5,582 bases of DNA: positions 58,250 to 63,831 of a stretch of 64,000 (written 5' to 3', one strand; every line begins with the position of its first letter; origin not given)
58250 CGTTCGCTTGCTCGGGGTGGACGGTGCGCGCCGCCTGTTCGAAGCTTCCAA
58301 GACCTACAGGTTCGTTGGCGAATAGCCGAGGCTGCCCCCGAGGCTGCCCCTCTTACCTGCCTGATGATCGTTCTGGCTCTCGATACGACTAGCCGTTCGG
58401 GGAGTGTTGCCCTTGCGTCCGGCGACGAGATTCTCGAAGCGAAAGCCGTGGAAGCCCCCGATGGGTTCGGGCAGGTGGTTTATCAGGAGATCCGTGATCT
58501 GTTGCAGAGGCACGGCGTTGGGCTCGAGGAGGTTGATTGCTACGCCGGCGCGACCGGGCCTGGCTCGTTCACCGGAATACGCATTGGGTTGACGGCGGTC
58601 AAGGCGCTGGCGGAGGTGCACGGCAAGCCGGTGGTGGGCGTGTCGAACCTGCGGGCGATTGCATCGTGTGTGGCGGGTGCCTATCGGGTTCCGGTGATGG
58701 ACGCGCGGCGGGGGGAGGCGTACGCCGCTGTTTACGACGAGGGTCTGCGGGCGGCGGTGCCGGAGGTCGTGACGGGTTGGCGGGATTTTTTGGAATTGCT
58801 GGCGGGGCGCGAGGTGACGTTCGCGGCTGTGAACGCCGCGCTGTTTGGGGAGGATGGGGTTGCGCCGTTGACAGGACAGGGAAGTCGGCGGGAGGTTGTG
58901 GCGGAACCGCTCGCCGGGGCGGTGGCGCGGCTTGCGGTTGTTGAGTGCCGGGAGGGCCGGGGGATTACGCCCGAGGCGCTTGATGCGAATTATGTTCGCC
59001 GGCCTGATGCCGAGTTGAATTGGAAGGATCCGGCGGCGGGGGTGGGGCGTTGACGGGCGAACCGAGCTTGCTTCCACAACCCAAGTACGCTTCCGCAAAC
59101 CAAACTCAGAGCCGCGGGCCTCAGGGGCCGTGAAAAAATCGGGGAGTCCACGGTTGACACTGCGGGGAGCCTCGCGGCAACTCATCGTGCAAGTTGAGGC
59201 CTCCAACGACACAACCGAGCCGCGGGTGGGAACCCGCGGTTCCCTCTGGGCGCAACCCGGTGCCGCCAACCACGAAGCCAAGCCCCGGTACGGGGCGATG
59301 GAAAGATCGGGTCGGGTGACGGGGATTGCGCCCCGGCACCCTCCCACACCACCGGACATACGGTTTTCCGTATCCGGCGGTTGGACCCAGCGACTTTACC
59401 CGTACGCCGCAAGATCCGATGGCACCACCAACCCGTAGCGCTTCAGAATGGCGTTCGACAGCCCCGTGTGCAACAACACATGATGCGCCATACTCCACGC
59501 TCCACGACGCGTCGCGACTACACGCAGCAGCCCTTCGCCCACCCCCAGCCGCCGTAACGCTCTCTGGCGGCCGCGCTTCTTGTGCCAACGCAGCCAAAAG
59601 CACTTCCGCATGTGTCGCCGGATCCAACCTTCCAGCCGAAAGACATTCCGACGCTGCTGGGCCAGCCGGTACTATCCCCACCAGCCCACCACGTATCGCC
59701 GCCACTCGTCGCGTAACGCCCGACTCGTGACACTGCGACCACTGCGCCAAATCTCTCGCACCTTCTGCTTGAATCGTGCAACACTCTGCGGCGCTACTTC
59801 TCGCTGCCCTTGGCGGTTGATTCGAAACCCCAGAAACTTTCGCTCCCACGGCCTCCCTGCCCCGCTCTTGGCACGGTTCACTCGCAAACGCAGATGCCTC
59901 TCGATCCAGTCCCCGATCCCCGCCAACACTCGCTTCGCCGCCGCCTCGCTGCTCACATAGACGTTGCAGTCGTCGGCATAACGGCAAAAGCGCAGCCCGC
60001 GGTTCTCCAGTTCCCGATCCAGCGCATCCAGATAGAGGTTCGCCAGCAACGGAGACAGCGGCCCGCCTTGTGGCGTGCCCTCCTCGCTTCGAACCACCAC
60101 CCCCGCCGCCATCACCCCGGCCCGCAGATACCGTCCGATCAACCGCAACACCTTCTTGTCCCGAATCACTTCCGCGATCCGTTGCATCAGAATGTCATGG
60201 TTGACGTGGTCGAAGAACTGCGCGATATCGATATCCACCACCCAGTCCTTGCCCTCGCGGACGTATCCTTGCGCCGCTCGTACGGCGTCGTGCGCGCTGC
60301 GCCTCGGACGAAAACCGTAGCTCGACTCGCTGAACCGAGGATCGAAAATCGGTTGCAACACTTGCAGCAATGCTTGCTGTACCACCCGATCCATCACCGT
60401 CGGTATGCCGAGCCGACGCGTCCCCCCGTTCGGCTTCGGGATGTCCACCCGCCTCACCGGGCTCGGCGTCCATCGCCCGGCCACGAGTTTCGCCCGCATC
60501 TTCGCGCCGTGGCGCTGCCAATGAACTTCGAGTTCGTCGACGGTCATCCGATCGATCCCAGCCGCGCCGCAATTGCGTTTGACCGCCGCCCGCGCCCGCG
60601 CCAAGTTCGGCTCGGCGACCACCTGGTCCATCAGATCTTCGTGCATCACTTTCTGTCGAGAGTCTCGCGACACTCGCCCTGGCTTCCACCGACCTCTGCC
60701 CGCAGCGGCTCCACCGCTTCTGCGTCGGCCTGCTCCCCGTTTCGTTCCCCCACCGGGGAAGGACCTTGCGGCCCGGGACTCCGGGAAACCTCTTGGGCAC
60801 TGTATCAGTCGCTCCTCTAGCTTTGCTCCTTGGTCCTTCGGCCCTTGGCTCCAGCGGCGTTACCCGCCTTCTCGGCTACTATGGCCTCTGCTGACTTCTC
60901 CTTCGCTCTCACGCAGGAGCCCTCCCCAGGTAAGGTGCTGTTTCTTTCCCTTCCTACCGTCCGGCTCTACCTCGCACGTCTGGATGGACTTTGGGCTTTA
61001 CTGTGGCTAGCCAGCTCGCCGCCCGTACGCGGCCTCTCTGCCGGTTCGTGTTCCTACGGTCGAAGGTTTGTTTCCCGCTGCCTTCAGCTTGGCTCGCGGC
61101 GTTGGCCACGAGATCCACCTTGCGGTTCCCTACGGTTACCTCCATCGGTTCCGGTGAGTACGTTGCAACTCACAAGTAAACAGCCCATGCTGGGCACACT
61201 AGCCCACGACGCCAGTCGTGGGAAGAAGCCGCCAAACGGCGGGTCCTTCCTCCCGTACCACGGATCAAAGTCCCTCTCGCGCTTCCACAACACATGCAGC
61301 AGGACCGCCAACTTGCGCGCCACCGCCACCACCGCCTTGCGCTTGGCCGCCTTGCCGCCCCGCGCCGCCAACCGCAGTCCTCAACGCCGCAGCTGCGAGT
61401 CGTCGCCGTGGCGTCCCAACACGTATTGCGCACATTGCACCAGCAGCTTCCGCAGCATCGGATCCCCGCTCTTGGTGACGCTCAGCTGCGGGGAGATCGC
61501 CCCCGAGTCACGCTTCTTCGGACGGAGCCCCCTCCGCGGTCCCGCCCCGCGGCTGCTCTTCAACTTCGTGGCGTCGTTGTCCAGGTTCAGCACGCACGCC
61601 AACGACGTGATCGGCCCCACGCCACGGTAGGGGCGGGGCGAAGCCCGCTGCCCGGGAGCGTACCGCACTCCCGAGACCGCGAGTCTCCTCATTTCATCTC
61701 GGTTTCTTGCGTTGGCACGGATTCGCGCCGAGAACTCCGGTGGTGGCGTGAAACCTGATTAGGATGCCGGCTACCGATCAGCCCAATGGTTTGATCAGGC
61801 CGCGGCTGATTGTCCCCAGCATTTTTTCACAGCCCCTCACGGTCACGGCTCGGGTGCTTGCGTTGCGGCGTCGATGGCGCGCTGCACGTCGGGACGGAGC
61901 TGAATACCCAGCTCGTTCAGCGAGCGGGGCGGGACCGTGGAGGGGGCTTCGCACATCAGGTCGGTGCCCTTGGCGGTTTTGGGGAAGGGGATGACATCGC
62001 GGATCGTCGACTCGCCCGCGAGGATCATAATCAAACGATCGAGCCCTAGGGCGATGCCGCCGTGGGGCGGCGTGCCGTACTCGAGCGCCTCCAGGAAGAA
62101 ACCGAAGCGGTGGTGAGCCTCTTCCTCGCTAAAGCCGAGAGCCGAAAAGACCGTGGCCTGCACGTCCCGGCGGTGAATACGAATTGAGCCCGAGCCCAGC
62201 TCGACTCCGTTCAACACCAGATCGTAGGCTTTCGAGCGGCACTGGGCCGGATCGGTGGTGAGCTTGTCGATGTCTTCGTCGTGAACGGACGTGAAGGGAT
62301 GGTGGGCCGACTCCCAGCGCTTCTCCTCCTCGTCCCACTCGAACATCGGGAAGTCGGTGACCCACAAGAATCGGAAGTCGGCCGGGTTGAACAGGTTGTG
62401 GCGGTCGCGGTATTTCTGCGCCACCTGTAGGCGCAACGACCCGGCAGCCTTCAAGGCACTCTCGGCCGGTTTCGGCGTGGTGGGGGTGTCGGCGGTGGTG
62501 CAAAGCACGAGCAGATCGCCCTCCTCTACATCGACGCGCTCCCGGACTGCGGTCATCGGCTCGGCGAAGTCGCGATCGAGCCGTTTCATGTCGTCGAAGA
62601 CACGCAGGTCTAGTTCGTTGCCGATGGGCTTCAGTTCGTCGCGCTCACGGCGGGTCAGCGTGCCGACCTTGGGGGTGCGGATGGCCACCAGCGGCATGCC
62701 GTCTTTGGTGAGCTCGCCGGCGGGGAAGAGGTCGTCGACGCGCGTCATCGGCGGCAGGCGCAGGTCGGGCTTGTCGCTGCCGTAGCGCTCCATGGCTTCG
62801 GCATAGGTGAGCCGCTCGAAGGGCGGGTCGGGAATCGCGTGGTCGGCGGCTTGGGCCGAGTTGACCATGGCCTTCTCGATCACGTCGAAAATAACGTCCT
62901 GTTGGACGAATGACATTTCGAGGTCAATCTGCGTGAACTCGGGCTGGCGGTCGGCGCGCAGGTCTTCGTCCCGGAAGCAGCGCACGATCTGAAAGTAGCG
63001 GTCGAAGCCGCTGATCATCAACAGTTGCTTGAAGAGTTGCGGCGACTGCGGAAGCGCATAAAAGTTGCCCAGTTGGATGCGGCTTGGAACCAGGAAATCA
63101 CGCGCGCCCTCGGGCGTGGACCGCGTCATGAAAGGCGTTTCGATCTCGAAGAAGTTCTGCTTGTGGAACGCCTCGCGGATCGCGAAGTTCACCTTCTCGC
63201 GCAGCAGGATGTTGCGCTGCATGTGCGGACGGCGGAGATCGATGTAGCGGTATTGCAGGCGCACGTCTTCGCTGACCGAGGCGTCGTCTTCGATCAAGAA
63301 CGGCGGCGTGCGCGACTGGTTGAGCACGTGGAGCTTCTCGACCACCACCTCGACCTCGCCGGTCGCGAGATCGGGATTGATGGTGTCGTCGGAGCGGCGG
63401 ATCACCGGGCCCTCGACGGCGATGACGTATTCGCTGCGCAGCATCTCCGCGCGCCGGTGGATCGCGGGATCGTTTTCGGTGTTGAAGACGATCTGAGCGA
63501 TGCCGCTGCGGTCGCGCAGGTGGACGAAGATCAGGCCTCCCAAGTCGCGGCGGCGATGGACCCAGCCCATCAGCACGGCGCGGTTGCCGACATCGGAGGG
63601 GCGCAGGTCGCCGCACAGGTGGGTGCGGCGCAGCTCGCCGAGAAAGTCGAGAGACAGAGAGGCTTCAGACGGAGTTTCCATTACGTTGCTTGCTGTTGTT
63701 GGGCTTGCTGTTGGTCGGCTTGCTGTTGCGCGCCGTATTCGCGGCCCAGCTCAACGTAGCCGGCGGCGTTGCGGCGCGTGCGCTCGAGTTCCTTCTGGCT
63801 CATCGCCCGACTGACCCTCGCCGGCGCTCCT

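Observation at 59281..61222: Class IIC intron inserted into a composite REP-like element, with a perfect EBS1-IBS1 match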

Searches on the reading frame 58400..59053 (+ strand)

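Call 9: search_protein_families(library=pfam, proteins=[window:58400-59053:+], max_evalue=0.01)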
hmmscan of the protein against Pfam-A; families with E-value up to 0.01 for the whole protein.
window:58400-59053:+ (217 aa): 1 family
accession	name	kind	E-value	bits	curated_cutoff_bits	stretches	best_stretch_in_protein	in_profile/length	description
PF00814.31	TsaD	-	4e-18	66.5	24.8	1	29-132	35-149/264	tRNA N6-adenosine threonylcarbamoyltransferase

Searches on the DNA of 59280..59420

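Call 63: search_rna_families(source=window, start=59280, end=59420, threshold=evalue, max_evalue=0.01, show_alignments=2)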
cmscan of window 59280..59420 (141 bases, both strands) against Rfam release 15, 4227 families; matches with E-value up to 0.01: 1.
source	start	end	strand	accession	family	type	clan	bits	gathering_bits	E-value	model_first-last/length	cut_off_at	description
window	59306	59382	-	RF00029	Intron_gpII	Intron;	-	42.2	40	1.4e-07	1-77/77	no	Group II catalytic intron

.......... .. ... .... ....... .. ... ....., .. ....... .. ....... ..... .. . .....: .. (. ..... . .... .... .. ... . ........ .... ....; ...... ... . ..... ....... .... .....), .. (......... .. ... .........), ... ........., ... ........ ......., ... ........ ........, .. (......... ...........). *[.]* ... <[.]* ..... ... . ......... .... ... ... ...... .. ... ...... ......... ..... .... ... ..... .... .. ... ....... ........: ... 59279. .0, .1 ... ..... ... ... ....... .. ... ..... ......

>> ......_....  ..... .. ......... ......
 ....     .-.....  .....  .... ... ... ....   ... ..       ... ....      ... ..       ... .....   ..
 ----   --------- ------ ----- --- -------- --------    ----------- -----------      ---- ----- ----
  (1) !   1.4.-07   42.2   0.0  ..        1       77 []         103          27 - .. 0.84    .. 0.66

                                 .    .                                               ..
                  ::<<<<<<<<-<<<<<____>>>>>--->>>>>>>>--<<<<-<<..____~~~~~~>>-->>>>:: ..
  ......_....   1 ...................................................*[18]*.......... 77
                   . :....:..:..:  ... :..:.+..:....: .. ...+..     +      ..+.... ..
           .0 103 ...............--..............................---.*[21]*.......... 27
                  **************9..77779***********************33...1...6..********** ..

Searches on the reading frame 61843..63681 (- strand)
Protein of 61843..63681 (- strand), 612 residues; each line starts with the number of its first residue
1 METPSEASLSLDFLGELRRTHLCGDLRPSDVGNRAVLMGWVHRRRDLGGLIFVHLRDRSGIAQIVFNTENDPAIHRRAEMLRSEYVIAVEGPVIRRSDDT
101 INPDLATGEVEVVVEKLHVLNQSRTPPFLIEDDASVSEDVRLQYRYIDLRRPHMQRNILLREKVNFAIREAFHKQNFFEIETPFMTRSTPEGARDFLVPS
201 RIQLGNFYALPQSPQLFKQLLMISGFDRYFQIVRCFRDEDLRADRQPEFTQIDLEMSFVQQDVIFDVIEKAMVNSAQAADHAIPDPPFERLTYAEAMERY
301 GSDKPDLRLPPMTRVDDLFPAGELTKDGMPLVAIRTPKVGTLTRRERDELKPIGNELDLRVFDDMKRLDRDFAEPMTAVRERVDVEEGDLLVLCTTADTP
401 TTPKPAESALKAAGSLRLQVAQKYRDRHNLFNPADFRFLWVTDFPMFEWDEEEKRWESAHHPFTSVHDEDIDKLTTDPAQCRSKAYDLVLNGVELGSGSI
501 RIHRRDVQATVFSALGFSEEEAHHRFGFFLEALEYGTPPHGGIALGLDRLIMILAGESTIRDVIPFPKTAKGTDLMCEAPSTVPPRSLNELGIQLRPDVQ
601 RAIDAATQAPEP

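Call 12: find_encoding_contigs(protein=window:61843-63681:-, flank=10000, max_places=10)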
Protein window:61843-63681:- (612 aa): 4 contigs read that carry it; 3 places shown.
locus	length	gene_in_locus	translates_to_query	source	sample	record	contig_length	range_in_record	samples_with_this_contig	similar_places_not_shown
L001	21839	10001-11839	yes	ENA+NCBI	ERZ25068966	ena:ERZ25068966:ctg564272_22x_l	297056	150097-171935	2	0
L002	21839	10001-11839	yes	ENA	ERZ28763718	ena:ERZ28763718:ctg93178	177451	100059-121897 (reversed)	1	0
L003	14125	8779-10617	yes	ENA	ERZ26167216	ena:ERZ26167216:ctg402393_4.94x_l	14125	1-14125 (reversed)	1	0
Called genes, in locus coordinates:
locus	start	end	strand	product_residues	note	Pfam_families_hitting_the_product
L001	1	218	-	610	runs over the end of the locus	PF19190:BACON_2 (faint)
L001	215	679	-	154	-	-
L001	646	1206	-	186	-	PF05345:He_PIG (weak)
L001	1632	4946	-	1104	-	PF13620:CarboxypepD_reg, PF07715:Plug (weak), PF25183:OMP_b-brl_4, PF00593:TonB_dep_Rec_b-barrel (weak)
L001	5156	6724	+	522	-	-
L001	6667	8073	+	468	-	PF07719:TPR_2 (weak), PF00515:TPR_1, PF13176:TPR_7 (weak), PF13181:TPR_8, PF13414:TPR_11, PF09976:TPR_21, PF13432:TPR_16, PF14559:TPR_19, +13 more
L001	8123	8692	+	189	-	PF08819:DUF1802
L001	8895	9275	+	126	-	-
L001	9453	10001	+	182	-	PF25087:GMPPB_C (faint), PF00132:Hexapep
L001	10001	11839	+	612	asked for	PF01336:tRNA_anti-codon, PF00152:tRNA-synt_2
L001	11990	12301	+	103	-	PF02371:Transposase_20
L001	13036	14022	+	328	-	PF00078:RVT_1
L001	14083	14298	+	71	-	-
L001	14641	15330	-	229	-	PF00814:TsaD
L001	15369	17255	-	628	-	PF16586:DUF5060, PF13204:Apiosidase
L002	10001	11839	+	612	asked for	PF01336:tRNA_anti-codon, PF00152:tRNA-synt_2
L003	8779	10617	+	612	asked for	PF01336:tRNA_anti-codon, PF00152:tRNA-synt_2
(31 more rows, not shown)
